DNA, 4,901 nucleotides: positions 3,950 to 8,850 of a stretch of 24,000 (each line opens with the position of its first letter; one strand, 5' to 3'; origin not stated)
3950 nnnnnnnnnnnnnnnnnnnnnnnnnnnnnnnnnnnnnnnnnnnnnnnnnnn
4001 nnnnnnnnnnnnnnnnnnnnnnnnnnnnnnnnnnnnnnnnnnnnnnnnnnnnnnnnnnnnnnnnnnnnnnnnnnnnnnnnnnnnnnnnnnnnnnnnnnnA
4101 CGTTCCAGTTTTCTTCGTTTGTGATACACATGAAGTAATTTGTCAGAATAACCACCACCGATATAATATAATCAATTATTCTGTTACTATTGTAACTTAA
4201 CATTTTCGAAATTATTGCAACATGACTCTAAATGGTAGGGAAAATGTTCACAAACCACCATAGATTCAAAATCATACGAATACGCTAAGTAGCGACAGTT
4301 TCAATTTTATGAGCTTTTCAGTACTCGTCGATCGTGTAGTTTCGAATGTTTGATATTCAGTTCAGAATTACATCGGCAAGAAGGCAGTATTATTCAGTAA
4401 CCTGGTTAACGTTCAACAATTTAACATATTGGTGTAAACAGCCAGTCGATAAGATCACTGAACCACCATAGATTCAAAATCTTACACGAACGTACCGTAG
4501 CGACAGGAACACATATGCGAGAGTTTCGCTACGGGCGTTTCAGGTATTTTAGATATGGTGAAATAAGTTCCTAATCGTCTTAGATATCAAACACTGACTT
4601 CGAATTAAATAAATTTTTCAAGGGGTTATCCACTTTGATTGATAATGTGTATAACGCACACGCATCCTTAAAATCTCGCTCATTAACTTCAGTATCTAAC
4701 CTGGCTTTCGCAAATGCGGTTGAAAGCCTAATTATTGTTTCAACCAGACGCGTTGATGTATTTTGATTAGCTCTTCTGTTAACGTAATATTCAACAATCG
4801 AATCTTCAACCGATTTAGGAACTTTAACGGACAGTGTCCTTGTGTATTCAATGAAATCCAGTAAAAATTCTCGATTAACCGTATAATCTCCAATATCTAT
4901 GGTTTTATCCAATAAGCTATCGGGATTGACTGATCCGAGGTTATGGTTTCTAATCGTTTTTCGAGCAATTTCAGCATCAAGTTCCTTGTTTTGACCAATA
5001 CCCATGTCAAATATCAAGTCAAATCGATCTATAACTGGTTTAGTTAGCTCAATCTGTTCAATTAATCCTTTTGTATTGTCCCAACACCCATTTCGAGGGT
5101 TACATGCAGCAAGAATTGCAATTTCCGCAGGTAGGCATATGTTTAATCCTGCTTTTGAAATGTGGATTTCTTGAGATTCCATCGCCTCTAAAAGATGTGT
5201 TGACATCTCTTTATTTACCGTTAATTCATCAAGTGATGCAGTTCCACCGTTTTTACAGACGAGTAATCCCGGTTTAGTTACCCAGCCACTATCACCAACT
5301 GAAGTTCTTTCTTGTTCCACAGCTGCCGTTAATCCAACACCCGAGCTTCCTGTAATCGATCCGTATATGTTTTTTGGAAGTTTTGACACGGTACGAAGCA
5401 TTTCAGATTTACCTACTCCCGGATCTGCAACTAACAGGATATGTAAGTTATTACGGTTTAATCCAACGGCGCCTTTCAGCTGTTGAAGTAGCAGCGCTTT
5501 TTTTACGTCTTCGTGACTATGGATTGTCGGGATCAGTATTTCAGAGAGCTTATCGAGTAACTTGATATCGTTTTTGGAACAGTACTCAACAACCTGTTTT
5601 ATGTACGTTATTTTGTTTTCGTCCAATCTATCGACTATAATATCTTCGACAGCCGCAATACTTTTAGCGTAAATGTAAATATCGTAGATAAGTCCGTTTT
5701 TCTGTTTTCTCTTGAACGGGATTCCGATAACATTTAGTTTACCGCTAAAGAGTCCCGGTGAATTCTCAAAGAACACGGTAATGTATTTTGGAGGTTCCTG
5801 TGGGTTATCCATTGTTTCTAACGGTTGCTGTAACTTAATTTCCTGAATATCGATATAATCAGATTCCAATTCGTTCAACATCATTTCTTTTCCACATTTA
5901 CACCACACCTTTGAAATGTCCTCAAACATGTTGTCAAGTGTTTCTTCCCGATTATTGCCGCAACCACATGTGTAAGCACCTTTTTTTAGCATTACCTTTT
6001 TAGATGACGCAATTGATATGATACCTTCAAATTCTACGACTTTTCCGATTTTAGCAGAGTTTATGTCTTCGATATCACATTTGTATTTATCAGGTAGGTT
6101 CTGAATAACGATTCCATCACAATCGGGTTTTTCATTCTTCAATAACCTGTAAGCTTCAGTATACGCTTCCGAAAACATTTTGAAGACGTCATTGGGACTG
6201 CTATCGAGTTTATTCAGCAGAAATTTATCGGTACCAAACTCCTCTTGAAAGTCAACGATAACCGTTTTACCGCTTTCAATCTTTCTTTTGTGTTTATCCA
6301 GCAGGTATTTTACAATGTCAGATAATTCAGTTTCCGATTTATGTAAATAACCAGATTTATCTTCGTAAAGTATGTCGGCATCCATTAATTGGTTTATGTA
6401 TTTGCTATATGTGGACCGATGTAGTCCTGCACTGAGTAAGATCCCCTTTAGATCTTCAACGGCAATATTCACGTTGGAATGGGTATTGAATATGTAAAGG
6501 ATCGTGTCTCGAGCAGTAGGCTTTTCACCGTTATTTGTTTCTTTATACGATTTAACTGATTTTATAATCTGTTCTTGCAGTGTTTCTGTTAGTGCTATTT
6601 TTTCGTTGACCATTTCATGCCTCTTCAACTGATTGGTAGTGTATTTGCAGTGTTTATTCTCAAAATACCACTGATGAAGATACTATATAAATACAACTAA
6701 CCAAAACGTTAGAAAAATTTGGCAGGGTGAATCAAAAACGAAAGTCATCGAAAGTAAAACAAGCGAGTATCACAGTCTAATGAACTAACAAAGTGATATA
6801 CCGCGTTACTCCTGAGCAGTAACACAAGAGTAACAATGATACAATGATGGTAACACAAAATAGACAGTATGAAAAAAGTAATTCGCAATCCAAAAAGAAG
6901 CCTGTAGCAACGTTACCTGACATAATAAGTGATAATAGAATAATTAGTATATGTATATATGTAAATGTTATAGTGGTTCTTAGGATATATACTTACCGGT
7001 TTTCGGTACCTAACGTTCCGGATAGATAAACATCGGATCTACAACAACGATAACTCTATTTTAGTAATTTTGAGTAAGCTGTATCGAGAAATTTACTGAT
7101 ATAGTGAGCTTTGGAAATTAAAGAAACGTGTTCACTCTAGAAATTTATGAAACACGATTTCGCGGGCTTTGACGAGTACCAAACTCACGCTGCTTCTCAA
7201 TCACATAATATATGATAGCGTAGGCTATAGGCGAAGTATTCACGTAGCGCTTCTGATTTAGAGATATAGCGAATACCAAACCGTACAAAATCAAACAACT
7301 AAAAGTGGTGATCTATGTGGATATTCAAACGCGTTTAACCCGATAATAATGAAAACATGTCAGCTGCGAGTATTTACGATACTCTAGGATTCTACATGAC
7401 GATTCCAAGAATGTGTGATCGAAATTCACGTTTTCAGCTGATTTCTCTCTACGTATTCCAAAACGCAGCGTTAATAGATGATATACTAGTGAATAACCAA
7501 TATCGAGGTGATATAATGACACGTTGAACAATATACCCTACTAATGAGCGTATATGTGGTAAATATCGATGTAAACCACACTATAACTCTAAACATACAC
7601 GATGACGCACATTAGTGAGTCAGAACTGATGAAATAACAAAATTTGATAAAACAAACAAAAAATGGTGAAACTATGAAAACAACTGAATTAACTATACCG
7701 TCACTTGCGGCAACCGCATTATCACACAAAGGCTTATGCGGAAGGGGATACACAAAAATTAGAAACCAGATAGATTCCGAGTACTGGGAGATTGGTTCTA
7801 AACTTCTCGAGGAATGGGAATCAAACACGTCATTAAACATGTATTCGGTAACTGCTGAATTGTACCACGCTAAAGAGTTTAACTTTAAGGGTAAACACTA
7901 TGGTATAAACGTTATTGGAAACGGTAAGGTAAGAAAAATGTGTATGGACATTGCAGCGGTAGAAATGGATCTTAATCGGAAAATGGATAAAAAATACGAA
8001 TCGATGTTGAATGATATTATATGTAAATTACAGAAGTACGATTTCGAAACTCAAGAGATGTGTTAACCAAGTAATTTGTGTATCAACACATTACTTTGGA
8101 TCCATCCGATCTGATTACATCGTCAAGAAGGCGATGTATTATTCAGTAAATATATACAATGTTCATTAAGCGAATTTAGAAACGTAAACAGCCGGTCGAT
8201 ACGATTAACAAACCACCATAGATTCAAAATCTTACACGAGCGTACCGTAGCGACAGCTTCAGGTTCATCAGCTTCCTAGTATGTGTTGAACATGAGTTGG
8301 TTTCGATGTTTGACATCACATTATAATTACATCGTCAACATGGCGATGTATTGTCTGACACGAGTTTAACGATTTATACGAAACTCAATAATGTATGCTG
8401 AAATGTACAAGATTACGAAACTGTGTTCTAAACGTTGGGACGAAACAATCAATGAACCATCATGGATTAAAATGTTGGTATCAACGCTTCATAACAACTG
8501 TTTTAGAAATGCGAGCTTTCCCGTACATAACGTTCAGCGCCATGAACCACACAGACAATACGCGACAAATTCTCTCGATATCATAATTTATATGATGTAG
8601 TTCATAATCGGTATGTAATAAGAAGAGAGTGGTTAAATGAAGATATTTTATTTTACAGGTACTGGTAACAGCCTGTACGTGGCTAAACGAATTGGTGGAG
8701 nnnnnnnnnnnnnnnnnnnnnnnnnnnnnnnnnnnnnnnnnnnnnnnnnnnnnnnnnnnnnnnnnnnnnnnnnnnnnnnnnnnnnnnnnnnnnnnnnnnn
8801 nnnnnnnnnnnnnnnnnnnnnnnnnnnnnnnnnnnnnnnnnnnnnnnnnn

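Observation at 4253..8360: ~210-bp-period composite repeats bracket the MCM cassette in direct orientation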

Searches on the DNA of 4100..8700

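Call 112: search_rna_families(source=window, start=4100, end=8700, threshold=evalue, max_evalue=1)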
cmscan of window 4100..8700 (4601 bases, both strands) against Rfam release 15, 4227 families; matches with E-value up to 1: 0.
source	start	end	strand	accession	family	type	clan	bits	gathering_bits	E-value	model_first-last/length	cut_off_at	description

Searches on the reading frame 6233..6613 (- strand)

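Call 101: search_protein_families(library=pfam, proteins=[window:6233-6613:-], max_evalue=10)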
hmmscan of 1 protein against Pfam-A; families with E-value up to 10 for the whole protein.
seq(127 aa): 5 families
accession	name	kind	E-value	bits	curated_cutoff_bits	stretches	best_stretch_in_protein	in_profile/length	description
PF21248.3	SoFic-like_C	-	0.017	15.8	27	1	63-88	41-66/76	Protein adenylyltransferase SoFic-like, C-terminal domain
PF14947.12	HTH_45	-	0.045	14.2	25.5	1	58-89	25-56/77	Winged helix-turn-helix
PF00485.24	PRK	-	0.048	13.9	22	1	16-81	74-133/196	Phosphoribulokinase / Uridine kinase family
PF21100.3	MCM_C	-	0.048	13.9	27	1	52-87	21-59/64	MCM protein C-terminal winged helix-turn-helix domain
PF19891.5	DUF6364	-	0.41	11.6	27.3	0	8-28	5-25/70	Family of unknown function (DUF6364)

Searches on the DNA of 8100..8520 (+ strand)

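Call 28: search_dna_similar(query=window:8100-8520:+, collection=plasmids, mode=distant, max_evalue=0.001)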
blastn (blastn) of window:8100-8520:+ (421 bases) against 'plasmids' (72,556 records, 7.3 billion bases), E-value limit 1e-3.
No match.

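Call 29: search_dna_similar(query=window:8100-8520:+, collection=phages, mode=distant, max_evalue=0.001)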
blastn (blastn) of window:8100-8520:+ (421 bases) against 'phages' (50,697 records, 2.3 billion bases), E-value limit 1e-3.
No match.
